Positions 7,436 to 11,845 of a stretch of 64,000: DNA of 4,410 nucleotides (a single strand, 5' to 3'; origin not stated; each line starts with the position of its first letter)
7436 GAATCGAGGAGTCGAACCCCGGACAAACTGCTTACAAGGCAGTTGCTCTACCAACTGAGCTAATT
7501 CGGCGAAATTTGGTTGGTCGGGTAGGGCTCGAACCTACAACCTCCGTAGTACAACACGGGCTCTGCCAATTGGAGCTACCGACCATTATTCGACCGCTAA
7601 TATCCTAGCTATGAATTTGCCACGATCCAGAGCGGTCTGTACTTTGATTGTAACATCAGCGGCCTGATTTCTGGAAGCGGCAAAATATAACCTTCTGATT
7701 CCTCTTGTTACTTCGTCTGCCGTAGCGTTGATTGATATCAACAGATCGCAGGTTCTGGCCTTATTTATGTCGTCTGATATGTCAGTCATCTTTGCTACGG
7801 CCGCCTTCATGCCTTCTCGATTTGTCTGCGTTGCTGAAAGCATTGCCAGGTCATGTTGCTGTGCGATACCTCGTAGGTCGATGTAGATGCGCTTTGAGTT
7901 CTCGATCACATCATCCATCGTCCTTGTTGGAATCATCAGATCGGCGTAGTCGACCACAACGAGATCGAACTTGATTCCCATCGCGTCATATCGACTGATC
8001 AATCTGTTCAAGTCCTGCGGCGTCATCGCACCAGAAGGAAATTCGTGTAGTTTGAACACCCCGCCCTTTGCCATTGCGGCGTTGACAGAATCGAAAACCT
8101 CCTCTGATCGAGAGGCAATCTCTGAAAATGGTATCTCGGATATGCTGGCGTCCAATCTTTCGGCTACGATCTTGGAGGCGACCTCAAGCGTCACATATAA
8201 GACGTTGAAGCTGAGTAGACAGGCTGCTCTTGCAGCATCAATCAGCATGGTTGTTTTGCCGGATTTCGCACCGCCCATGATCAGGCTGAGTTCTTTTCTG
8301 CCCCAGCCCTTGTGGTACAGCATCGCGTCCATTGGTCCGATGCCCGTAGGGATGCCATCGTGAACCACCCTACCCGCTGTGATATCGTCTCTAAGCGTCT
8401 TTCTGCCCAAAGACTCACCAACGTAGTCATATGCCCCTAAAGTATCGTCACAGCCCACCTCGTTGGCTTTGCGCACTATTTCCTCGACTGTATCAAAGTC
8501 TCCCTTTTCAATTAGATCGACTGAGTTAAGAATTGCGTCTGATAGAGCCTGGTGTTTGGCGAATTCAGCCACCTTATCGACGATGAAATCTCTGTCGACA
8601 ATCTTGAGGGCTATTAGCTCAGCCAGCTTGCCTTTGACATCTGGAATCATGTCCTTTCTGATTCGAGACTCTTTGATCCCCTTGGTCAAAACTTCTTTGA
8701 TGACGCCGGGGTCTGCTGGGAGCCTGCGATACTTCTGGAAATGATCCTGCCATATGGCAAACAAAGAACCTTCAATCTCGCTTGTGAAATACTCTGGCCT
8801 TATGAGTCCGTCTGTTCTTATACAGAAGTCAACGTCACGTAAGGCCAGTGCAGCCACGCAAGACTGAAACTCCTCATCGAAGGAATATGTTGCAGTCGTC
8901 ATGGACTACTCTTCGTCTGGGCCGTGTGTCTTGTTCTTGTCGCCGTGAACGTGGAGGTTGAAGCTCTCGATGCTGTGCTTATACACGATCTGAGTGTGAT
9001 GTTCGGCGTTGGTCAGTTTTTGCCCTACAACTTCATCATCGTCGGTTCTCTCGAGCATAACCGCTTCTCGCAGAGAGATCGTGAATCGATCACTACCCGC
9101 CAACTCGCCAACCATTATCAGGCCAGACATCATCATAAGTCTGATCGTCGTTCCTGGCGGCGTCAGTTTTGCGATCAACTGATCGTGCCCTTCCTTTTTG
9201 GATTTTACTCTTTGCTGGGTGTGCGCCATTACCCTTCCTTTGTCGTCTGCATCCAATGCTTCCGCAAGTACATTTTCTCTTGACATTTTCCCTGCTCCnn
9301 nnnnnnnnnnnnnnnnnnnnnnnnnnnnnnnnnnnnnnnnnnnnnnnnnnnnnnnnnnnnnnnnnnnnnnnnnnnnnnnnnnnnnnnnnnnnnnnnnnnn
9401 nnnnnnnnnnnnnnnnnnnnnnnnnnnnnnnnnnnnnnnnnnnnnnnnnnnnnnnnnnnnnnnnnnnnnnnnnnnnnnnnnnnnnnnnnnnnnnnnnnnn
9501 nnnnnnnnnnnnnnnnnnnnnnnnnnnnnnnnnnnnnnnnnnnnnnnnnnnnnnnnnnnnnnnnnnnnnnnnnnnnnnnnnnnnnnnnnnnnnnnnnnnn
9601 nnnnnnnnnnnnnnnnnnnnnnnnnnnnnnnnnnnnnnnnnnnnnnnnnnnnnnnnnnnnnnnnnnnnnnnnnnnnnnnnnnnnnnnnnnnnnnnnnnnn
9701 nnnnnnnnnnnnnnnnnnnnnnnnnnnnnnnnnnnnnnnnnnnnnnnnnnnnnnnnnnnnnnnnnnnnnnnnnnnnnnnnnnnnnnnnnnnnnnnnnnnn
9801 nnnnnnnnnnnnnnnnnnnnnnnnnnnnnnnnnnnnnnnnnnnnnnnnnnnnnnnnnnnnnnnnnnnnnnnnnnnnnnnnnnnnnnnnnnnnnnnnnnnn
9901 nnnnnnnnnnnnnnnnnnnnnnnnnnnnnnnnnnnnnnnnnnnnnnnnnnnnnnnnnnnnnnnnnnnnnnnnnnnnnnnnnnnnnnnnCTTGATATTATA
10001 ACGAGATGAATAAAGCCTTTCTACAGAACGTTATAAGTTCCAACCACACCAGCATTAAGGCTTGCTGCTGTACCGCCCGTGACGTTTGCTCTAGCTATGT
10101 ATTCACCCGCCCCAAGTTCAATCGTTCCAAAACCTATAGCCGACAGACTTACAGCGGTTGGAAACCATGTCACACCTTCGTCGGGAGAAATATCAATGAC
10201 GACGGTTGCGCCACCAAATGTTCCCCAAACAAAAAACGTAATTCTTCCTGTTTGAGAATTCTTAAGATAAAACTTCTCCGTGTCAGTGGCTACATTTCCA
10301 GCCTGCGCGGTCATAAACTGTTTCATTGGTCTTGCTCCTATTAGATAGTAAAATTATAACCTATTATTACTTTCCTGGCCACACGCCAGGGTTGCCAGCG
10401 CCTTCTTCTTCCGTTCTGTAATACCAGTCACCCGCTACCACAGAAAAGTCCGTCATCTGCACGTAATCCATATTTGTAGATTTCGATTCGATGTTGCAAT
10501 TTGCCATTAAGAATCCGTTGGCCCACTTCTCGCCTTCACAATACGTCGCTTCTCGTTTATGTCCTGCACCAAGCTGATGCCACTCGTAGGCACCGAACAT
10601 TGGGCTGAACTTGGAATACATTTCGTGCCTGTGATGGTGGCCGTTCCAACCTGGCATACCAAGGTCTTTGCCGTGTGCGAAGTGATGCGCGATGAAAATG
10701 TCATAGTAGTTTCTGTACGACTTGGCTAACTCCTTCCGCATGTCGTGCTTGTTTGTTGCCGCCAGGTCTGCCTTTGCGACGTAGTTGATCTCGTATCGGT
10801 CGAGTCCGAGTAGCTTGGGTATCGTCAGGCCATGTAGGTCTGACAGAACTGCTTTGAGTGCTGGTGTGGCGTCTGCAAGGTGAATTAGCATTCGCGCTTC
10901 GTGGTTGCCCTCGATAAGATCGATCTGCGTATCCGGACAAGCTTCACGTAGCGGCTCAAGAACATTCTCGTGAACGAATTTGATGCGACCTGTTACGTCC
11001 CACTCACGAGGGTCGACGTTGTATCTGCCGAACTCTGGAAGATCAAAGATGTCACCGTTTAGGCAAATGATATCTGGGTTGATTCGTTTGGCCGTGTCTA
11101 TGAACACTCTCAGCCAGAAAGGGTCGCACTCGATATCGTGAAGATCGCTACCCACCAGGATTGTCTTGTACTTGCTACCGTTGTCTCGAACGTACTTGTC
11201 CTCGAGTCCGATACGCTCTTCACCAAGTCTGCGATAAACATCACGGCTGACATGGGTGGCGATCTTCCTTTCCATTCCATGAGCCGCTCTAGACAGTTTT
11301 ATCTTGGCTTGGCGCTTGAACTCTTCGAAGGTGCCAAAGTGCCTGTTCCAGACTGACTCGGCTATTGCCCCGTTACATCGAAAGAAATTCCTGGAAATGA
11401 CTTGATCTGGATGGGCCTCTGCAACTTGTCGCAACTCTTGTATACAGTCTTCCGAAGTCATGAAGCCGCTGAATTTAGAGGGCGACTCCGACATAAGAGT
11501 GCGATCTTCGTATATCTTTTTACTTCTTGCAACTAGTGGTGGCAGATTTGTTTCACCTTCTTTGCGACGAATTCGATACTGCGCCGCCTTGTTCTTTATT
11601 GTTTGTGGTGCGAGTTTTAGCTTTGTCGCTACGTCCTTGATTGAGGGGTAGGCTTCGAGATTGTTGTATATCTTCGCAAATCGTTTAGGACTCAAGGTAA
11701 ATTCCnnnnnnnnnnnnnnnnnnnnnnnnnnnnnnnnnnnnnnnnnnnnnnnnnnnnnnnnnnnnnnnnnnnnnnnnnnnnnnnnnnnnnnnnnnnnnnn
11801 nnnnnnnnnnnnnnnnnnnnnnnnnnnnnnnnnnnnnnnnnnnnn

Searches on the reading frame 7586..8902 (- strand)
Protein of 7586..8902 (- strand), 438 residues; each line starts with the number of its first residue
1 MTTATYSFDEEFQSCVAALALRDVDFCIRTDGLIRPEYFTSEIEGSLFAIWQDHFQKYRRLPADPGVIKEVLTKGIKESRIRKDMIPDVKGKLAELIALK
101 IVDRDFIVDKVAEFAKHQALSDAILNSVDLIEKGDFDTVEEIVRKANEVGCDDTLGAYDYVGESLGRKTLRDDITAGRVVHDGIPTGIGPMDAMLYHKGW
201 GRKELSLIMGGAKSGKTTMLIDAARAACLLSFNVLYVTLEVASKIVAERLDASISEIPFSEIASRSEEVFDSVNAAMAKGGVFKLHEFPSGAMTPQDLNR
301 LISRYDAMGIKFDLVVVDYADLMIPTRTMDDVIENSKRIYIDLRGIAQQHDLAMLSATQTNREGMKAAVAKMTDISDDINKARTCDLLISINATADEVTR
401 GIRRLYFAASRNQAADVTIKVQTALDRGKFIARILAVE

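Call 10: search_protein_families(library=phrogs, proteins=[window:7586-8902:-], max_evalue=0.001)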
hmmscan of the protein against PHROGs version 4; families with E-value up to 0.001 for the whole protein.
window:7586-8902:- (438 aa): 4 families
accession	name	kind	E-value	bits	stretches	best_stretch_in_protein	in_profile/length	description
phrog_19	-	DNA, RNA and nucleotide metabolism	7.2e-76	257.4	1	3-430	154-578/621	DnaB-like replicative helicase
phrog_239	-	DNA, RNA and nucleotide metabolism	7e-12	46.1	1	154-426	320-590/801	DNA primase/helicase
phrog_97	-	other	9.8e-06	26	1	175-227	41-97/506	UvsX-like recombinase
phrog_243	-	DNA, RNA and nucleotide metabolism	0.00012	22.1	1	199-379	31-212/273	DnaB-like replicative helicase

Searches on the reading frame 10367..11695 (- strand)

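Call 10: search_protein_families(library=phrogs, proteins=[window:10367-11695:-], max_evalue=0.001)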
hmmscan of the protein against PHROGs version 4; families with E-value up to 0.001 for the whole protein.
window:10367-11695:- (442 aa): 2 families
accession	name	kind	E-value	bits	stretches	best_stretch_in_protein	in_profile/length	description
phrog_20266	-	other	1.2e-105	354.9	1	54-428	39-447/450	metallo-phosphoesterase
phrog_221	-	other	1.3e-17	65.1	1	133-365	77-297/367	metallo-phosphoesterase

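Call 66: search_protein_families(library=ncbifam, proteins=[window:10367-11695:-], max_evalue=0.001)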
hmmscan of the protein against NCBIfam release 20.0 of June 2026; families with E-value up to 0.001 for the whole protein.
window:10367-11695:- (442 aa): 0 families

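Call 67: search_protein_families(library=pfam, proteins=[window:10367-11695:-], max_evalue=0.01)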
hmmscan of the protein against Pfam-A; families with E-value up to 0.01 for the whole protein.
window:10367-11695:- (442 aa): 2 families
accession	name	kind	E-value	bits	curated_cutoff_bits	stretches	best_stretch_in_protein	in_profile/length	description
PF00149.33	Metallophos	-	0.00053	20.9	21.5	1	178-287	2-72/191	Calcineurin-like phosphoesterase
PF18024.7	HTH_50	-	0.0038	17.3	27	0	9-42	16-49/50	Helix-turn-helix domain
